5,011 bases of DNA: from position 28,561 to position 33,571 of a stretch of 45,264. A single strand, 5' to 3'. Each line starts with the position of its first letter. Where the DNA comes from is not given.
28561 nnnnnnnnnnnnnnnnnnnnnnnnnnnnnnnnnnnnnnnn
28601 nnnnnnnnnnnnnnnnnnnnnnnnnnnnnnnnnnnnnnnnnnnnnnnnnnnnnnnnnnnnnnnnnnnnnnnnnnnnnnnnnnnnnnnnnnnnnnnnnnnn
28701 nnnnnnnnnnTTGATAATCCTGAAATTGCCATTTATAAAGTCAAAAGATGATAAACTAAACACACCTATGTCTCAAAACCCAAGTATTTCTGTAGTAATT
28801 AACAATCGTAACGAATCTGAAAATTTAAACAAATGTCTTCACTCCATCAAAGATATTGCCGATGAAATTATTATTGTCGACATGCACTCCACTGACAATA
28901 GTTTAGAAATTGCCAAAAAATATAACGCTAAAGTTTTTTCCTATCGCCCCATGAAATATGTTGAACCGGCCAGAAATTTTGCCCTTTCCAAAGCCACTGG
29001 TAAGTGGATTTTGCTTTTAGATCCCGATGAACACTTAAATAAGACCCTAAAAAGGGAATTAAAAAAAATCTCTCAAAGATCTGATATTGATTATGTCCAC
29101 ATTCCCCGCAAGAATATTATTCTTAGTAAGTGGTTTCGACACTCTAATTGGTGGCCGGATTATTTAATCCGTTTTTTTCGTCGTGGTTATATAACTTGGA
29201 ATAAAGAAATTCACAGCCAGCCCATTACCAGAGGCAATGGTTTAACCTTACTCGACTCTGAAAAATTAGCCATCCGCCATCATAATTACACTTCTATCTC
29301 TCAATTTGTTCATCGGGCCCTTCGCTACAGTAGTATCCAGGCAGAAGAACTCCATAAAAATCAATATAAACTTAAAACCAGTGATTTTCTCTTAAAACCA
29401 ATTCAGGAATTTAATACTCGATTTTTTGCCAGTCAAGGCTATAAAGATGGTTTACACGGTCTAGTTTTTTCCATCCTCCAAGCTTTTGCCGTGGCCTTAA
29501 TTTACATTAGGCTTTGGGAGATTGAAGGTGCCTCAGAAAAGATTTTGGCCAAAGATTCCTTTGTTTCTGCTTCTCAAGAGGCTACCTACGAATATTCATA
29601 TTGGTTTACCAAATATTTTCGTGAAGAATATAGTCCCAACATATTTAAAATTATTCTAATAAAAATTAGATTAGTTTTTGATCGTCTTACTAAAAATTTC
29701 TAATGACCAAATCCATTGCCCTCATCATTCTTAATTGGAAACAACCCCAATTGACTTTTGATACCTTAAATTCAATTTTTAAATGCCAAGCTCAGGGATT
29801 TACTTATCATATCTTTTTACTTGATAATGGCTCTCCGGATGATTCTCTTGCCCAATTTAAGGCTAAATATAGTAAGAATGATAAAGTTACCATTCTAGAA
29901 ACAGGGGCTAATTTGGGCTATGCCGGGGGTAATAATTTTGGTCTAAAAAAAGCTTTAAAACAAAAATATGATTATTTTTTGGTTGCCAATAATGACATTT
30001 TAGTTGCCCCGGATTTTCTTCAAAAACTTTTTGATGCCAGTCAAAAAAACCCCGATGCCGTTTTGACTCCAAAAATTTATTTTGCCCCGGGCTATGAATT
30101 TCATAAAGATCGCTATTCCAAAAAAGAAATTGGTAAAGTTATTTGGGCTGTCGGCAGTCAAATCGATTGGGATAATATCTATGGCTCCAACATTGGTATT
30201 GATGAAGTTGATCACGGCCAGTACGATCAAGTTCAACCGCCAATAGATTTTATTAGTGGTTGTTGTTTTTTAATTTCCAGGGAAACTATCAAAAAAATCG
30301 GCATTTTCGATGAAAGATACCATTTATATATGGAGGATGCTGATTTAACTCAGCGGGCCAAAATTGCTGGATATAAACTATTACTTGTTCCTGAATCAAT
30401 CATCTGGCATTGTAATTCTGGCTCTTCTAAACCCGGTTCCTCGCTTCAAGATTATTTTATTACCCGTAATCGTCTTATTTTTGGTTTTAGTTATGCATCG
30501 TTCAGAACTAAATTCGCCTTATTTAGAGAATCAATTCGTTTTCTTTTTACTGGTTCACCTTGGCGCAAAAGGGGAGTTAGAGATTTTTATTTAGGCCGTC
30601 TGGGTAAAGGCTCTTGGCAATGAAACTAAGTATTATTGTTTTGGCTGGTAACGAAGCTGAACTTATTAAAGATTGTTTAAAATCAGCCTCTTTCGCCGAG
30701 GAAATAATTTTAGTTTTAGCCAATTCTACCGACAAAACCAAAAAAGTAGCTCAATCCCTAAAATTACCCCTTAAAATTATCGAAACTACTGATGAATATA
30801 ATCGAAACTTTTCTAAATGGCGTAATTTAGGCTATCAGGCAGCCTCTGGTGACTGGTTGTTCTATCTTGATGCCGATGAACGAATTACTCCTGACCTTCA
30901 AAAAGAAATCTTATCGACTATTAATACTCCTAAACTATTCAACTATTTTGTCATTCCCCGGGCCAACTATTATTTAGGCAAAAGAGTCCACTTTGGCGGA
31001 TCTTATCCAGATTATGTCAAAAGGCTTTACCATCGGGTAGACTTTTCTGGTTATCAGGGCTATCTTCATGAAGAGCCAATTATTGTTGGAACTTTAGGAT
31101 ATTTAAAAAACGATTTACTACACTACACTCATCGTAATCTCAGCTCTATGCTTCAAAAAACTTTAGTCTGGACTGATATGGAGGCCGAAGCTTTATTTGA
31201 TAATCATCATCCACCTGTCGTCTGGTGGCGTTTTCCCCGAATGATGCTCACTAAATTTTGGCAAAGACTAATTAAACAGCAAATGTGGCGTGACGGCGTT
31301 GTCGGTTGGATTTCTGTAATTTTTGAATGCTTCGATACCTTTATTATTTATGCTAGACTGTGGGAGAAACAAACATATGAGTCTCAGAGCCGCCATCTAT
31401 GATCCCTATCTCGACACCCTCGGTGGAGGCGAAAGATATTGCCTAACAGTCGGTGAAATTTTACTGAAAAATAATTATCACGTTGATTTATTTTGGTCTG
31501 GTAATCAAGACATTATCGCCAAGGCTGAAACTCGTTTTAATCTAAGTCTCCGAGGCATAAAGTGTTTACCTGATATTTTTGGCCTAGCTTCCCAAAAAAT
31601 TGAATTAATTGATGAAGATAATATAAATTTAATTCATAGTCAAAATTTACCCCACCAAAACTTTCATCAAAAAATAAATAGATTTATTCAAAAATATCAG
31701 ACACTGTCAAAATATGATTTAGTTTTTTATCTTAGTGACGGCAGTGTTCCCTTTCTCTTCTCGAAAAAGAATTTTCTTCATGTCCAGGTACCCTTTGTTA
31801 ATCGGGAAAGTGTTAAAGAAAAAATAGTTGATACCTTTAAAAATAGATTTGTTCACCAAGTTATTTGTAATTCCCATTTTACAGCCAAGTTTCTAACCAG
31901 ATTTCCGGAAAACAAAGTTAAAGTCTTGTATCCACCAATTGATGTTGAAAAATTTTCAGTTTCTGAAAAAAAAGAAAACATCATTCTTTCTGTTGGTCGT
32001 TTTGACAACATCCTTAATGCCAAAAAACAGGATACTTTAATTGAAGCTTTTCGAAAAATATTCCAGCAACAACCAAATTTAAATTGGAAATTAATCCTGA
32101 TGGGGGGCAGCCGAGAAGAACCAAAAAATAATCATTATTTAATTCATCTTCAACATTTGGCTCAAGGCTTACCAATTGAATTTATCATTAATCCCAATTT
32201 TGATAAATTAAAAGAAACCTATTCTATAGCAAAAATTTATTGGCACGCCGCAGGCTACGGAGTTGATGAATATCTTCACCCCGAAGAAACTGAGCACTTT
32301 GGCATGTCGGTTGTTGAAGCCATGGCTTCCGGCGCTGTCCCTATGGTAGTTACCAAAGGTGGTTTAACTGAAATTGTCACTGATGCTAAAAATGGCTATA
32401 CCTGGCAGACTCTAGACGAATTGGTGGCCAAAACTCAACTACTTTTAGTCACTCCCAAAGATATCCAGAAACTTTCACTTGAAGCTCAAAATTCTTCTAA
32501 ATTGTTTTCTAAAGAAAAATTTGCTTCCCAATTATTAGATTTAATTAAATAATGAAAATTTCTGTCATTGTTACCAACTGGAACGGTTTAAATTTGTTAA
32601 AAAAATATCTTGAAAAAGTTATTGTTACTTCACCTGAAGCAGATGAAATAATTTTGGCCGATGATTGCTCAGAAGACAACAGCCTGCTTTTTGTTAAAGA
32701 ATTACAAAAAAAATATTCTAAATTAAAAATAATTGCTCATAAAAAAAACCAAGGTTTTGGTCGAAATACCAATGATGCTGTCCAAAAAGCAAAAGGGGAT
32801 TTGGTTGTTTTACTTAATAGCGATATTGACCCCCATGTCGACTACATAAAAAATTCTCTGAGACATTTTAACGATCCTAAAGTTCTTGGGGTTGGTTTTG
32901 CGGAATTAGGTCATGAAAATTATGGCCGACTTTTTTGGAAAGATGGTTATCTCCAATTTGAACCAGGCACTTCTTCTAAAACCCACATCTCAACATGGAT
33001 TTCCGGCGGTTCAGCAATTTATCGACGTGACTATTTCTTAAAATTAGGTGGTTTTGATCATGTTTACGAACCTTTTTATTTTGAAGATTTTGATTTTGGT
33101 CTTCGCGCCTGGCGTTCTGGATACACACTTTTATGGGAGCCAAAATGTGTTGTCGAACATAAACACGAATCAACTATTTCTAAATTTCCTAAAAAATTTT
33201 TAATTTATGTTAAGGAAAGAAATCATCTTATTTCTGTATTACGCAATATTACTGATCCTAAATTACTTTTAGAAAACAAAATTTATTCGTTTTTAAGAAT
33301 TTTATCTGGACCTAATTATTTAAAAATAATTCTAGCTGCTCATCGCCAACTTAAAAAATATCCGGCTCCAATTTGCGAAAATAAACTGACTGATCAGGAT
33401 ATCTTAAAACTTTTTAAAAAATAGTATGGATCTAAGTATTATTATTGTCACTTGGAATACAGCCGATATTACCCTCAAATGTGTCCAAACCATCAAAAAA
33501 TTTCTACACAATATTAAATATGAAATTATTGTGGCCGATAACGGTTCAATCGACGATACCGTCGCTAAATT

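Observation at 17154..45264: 28-kb island with 13 GT-C-like membrane enzymes, 8 soluble glycosyltransferases and one flippase: a candidate ER-like extracytoplasmic glycan assembly line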

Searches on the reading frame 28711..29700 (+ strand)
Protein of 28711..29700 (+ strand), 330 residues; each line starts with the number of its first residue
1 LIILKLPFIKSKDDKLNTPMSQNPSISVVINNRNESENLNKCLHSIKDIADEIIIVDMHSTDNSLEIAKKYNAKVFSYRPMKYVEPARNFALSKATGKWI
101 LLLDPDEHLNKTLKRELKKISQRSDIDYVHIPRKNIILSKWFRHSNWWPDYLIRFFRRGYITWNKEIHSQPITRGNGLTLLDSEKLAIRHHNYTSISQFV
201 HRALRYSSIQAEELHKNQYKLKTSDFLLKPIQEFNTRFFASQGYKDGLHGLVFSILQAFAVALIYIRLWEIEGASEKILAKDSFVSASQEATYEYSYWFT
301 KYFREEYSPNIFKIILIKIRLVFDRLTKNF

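Call 4: search_protein_families(library=pfam, proteins=[window:28711-29700:+], max_evalue=0.01)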
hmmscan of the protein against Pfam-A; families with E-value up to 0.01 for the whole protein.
window:28711-29700:+ (330 aa): 2 families
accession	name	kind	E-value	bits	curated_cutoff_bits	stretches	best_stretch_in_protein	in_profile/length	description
PF00535.33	Glycos_transf_2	-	4.2e-21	76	23.3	1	27-165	1-147/168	Glycosyl transferase family 2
PF13704.12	Glyco_tranf_2_4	-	2.6e-05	25.1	27.5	1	33-111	1-86/98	Glycosyl transferase family 2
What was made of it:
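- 28711..29703 (+): GT2 (Leloir), lipid-linked-oligosaccharide block. Pfam GT2 E 4.2e-21 (call 4).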

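Call 63: search_protein_families(library=ncbifam, proteins=[window:28711-29700:+], max_evalue=0.0001)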
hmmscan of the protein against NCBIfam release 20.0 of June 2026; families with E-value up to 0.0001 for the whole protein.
window:28711-29700:+ (330 aa): 10 families
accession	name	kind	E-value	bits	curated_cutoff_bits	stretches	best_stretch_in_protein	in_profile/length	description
NF007482.0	PRK10073.1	equivalog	1.1e-13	51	423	1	20-128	2-117/334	glycosyltransferase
TIGR04195.1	S_glycosyl_SunS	equivalog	8.7e-13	47.9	350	1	21-193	54-224/421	SunS family peptide S-glycosyltransferase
TIGR04283.1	glyco_like_mftF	equivalog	1.2e-11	44.6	182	1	26-125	1-101/221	TIGR04283 family arsenosugar biosynthesis glycosyltransferase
NF047683.1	TeichurnBiosyTuaG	equivalog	6.5e-07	29.2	400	1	21-121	3-112/252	teichuronic acid biosynthesis protein TuaG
NF010496.0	PRK13915.1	equivalog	1.3e-06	27.7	262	1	22-79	29-92/307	glucosyl-3-phosphoglycerate synthase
NF038302.1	EPS_HpsE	equivalog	1.6e-06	27.3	300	1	37-109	14-99/307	hormogonium polysaccharide biosynthesis glycosyltransferase HpsE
NF050050.1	ProtGlycPglI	equivalog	2e-06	27.4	500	1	24-132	2-116/306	GalNAc(5)-diNAcBac-PP-undecaprenol beta-1,3-glucosyltransferase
TIGR03111.1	glyc2_xrt_Gpos1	hypoth_equivalog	3.5e-06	26.1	363.95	1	14-123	39-159/439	TIGR03111 family XrtG-associated glycosyltransferase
NF045692.1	OglycostaseCruG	equivalog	1.1e-05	24.6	600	1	24-137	41-168/386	2'-O-glycosyltransferase CruG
TIGR03965.1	mycofact_glyco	equivalog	2.2e-05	23.5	280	1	20-106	70-164/467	mycofactocin biosynthesis glycosyltransferase MftF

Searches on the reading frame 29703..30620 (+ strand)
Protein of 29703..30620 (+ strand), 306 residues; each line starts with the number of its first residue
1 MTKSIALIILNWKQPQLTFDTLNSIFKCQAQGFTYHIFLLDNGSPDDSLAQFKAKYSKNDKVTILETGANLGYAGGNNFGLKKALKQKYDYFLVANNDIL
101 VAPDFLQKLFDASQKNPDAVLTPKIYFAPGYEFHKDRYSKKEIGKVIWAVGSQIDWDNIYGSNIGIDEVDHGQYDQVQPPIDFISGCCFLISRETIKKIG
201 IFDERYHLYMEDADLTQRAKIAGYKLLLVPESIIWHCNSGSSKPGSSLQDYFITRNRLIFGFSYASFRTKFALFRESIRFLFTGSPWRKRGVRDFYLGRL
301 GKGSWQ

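Call 4: search_protein_families(library=pfam, proteins=[window:29703-30620:+], max_evalue=0.01)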
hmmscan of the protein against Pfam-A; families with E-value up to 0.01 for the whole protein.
window:29703-30620:+ (306 aa): 6 families
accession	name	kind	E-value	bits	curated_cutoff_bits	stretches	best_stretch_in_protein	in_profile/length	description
PF00535.33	Glycos_transf_2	-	2.5e-16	60.5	23.3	1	27-199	22-167/168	Glycosyl transferase family 2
PF13641.12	Glyco_tranf_2_3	-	4e-10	40.5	27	1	5-258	3-227/230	Glycosyltransferase like family 2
PF13632.12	Glyco_trans_2_3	-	1.7e-06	28.5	27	1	183-284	71-167/198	Glycosyl transferase family group 2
PF13506.12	Glyco_transf_21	-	1.6e-05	24.9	21.7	0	180-236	98-154/174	Glycosyl transferase family 21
PF10111.15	Glyco_tranf_2_2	-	0.00014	21.9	27.3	1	35-241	30-221/276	Glycosyltransferase like family 2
PF02709.20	Glyco_transf_7C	-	0.006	16.6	23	0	181-230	16-66/78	N-terminal domain of galactosyltransferase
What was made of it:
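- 29703..30623 (+): GT2 (rhamnosyltransferase-like). Pfam GT2 E 2.5e-16 (call 4).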

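Call 63: search_protein_families(library=ncbifam, proteins=[window:29703-30620:+], max_evalue=0.0001)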
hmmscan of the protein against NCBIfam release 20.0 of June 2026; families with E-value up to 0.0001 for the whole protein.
window:29703-30620:+ (306 aa): 6 families
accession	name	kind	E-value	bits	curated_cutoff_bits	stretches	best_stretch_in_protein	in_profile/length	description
TIGR01556.1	rhamnosyltran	subfamily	1.5e-13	50.6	200.55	1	35-113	22-98/281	rhamnosyltransferase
NF041875.1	EPS_EpsD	equivalog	2e-08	34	370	0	32-131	28-122/325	exopolysaccharide biosynthesis glycosyltransferase EpsD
TIGR03937.1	PgaC_IcaA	equivalog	8.1e-08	31.6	422.3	0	4-118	46-155/407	poly-beta-1,6-N-acetyl-D-glucosamine synthase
TIGR03965.1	mycofact_glyco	equivalog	3.5e-07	29.4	280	1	180-236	225-280/467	mycofactocin biosynthesis glycosyltransferase MftF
NF050113.1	gal_furan_GlfT1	equivalog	4.6e-06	26.1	330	1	11-123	7-115/290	galactofuranosyltransferase GlfT1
TIGR03469.1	HpnB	hypoth_equivalog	7.4e-05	21.9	379.25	0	20-115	61-162/386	hopene-associated glycosyltransferase HpnB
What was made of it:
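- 29703..30623 (+): NCBIfam rhamnosyltran E 1.5e-13, below that model's cutoff (call 63).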

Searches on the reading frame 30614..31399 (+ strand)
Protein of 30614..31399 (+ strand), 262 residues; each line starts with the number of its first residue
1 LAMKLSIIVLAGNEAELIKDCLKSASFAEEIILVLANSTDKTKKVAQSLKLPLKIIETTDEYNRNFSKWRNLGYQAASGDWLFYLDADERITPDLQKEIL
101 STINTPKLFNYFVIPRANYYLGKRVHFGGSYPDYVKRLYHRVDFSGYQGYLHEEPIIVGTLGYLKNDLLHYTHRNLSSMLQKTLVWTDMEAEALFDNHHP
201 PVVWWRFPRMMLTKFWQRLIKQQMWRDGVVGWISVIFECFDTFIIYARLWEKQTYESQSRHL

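Call 4: search_protein_families(library=pfam, proteins=[window:30614-31399:+], max_evalue=0.01)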
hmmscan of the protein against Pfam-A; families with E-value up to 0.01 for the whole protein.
window:30614-31399:+ (262 aa): 3 families
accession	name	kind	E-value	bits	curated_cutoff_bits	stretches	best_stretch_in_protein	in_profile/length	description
PF00535.33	Glycos_transf_2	-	1.4e-16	61.3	23.3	1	6-126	1-127/168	Glycosyl transferase family 2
PF10111.15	Glyco_tranf_2_2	-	4.4e-07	30.1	27.3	1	8-107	5-110/276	Glycosyltransferase like family 2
PF13704.12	Glyco_tranf_2_4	-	4.2e-06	27.6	27.5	1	13-91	2-84/98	Glycosyl transferase family 2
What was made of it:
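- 30614..31402 (+): GT2. Pfam GT2 E 1.4e-16 (call 4).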

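Call 63: search_protein_families(library=ncbifam, proteins=[window:30614-31399:+], max_evalue=0.0001)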
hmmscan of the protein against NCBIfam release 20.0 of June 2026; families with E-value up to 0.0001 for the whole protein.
window:30614-31399:+ (262 aa): 3 families
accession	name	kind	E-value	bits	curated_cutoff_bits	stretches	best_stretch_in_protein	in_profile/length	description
TIGR04283.1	glyco_like_mftF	equivalog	3.5e-11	43.1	182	1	5-106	1-100/221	TIGR04283 family arsenosugar biosynthesis glycosyltransferase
NF007482.0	PRK10073.1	equivalog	1e-10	41.1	423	1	3-102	6-109/334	glycosyltransferase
TIGR04195.1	S_glycosyl_SunS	equivalog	1.7e-09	37.1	350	1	9-156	63-203/421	SunS family peptide S-glycosyltransferase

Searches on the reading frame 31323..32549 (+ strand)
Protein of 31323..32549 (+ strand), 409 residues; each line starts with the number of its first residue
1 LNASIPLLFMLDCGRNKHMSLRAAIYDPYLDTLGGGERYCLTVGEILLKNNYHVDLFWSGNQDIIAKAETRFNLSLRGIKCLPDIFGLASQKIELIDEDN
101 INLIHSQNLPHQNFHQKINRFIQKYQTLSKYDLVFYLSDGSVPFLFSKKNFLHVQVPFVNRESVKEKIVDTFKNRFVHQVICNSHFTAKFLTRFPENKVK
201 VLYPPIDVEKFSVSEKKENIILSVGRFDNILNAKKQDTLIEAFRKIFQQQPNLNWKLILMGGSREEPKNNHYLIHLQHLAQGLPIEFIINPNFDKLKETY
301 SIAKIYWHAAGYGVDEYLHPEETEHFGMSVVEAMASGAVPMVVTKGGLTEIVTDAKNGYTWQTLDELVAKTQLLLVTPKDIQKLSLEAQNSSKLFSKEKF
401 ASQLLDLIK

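Call 4: search_protein_families(library=pfam, proteins=[window:31323-32549:+], max_evalue=0.01)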
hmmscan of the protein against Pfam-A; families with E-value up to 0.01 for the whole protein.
window:31323-32549:+ (409 aa): 4 families
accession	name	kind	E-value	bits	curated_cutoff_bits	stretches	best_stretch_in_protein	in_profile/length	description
PF00534.26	Glycos_transf_1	-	2e-20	73.5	26.4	1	212-380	9-161/172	Glycosyl transferases group 1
PF13692.12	Glyco_trans_1_4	-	2.9e-15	57.2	27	1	219-373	2-138/142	Glycosyl transferases group 1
PF13439.12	Glyco_transf_4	-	1.2e-08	35.6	28.5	1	34-210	2-170/170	Glycosyltransferase Family 4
PF20706.3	GT4-conflict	-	0.00012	21.6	26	1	188-355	163-323/385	Family 4 Glycosyltransferase in conflict systems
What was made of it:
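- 31323..32552 (+): GT4 (GT-B fold). Glycos_transf_1 E 2e-20 and Glyco_transf_4 (call 4).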

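Call 63: search_protein_families(library=ncbifam, proteins=[window:31323-32549:+], max_evalue=0.0001)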
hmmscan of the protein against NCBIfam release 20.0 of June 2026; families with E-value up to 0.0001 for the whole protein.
window:31323-32549:+ (409 aa): 13 families
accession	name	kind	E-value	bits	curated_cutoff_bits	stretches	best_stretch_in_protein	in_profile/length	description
TIGR03999.1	thiol_BshA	equivalog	6.3e-13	48.4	273.7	1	88-404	72-366/375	N-acetyl-alpha-D-glucosaminyl L-malate synthase BshA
TIGR03449.1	mycothiol_MshA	equivalog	2.2e-10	40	462.5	1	215-407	217-399/406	D-inositol-3-phosphate glycosyltransferase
TIGR03088.1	stp2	hypoth_equivalog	1.4e-08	34.2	409.05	1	168-365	128-324/374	TIGR03088 family PEP-CTERM/XrtA system glycosyltransferase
NF049988.1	MGlcDAGSynMgs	equivalog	2.3e-08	33.8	400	1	230-407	222-383/398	alpha-monoglucosyldiacylglycerol synthase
NF012028.0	PRK15484.1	subfamily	2.3e-08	33.5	618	1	211-362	187-326/380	lipopolysaccharide N-acetylglucosaminyltransferase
TIGR04157.1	glyco_rSAM_CFB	subfamily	3.3e-08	32.9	400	1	177-363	170-350/406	TIGR04157 family glycosyltransferase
TIGR02095.1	glgA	subfamily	2.3e-07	29.9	328.45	1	211-360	286-415/477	glycogen/starch synthase, ADP-glucose type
TIGR02470.1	sucr_synth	equivalog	5.1e-07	28.2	810.4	1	210-364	542-694/784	sucrose synthase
NF007396.0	PRK09922.1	equivalog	9.7e-07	28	385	1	195-407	156-354/361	lipopolysaccharide 1,6-galactosyltransferase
TIGR02472.1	sucr_P_syn_N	equivalog_domain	1.1e-06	27.7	576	1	215-367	245-394/439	sucrose-phosphate synthase, putative, glycosyltransferase domain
NF053787.1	GlcN_PG_synth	equivalog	2.8e-06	26.4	480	1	314-367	262-314/361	N-acetylglucosaminyl phosphatidylglycerol synthase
NF038295.1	EPS_HpsP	equivalog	2.3e-05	23.6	550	0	211-406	201-382/388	hormogonium polysaccharide biosynthesis glycosyltransferase HpsP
NF041139.1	TreT_Thcocales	equivalog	7.4e-05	21.7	775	0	209-391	221-391/412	trehalose synthase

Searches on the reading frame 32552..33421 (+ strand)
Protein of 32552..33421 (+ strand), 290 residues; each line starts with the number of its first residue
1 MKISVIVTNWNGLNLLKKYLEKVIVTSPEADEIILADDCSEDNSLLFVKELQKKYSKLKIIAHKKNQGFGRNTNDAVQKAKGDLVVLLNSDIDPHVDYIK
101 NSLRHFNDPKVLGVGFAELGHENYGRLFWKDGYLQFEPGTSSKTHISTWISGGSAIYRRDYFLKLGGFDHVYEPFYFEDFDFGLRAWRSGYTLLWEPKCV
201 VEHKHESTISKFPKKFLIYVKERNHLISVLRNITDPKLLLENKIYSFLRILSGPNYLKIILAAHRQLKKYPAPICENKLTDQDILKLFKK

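Call 4: search_protein_families(library=pfam, proteins=[window:32552-33421:+], max_evalue=0.01)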
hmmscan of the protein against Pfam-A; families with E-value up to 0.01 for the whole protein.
window:32552-33421:+ (290 aa): 6 families
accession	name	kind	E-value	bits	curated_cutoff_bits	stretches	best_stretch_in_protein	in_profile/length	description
PF00535.33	Glycos_transf_2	-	1.2e-23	84.4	23.3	1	4-164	1-166/168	Glycosyl transferase family 2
PF13641.12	Glyco_tranf_2_3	-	1.2e-15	58.6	27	1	3-222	3-223/230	Glycosyltransferase like family 2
PF13632.12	Glyco_trans_2_3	-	7.9e-08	32.8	27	1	85-212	2-132/198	Glycosyl transferase family group 2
PF13506.12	Glyco_transf_21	-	7.8e-05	22.6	21.7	1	72-210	21-163/174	Glycosyl transferase family 21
PF10111.15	Glyco_tranf_2_2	-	8.2e-05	22.7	27.3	0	151-187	164-200/276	Glycosyltransferase like family 2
PF02709.20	Glyco_transf_7C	-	0.0054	16.8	23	1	150-193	19-62/78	N-terminal domain of galactosyltransferase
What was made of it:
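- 32552..33424 (+): GT2. Pfam GT2 E 1.2e-23 (call 4).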

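Call 63: search_protein_families(library=ncbifam, proteins=[window:32552-33421:+], max_evalue=0.0001)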
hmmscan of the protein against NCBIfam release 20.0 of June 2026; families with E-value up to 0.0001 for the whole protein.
window:32552-33421:+ (290 aa): 15 families
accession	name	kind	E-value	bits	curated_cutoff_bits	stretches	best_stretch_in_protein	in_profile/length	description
NF041875.1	EPS_EpsD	equivalog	1.8e-18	67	370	1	3-212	1-216/325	exopolysaccharide biosynthesis glycosyltransferase EpsD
TIGR03965.1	mycofact_glyco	equivalog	2e-18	66.5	280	1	3-221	76-298/467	mycofactocin biosynthesis glycosyltransferase MftF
NF007482.0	PRK10073.1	equivalog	1.3e-12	47.4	423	1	2-93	7-95/334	glycosyltransferase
NF050050.1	ProtGlycPglI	equivalog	1.2e-11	44.6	500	1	2-91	3-93/306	GalNAc(5)-diNAcBac-PP-undecaprenol beta-1,3-glucosyltransferase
TIGR03937.1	PgaC_IcaA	equivalog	9.2e-11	41.3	422.3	1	2-92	46-136/407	poly-beta-1,6-N-acetyl-D-glucosamine synthase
NF047683.1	TeichurnBiosyTuaG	equivalog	1.2e-10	41.4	400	1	2-104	7-109/252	teichuronic acid biosynthesis protein TuaG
NF053739.1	GlytfEpsEBac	equivalog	1.2e-09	37.6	450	1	2-253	2-248/265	glycosyltransferase EpsE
TIGR04283.1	glyco_like_mftF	equivalog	1.7e-09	37.6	182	1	3-191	1-174/221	TIGR04283 family arsenosugar biosynthesis glycosyltransferase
NF038302.1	EPS_HpsE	equivalog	1.8e-09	37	300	1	2-105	2-110/307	hormogonium polysaccharide biosynthesis glycosyltransferase HpsE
NF038299.1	EPS_HpsN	equivalog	6e-08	32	425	1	2-113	2-113/317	hormogonium polysaccharide biosynthesis glycosyltransferase HpsN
TIGR03111.1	glyc2_xrt_Gpos1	hypoth_equivalog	6e-08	31.9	363.95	1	2-111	50-162/439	TIGR03111 family XrtG-associated glycosyltransferase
NF047588.1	GlcsyltransPgfSStrep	equivalog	9e-08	31.7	500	1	1-107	1-111/308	glycosyltransferase PgfS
TIGR01556.1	rhamnosyltran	subfamily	7.7e-06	25.3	200.55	1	27-204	18-201/281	rhamnosyltransferase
NF041394.1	GtaseAglG_Halo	equivalog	3.9e-05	23.1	440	0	1-170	1-176/304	glucosyl-dolichyl phosphate glucuronosyltransferase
NF007986.1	PRK10714.1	equivalog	8e-05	21.8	529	0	2-94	7-103/316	undecaprenyl-phosphate 4-deoxy-4-formamido-L-arabinose transferase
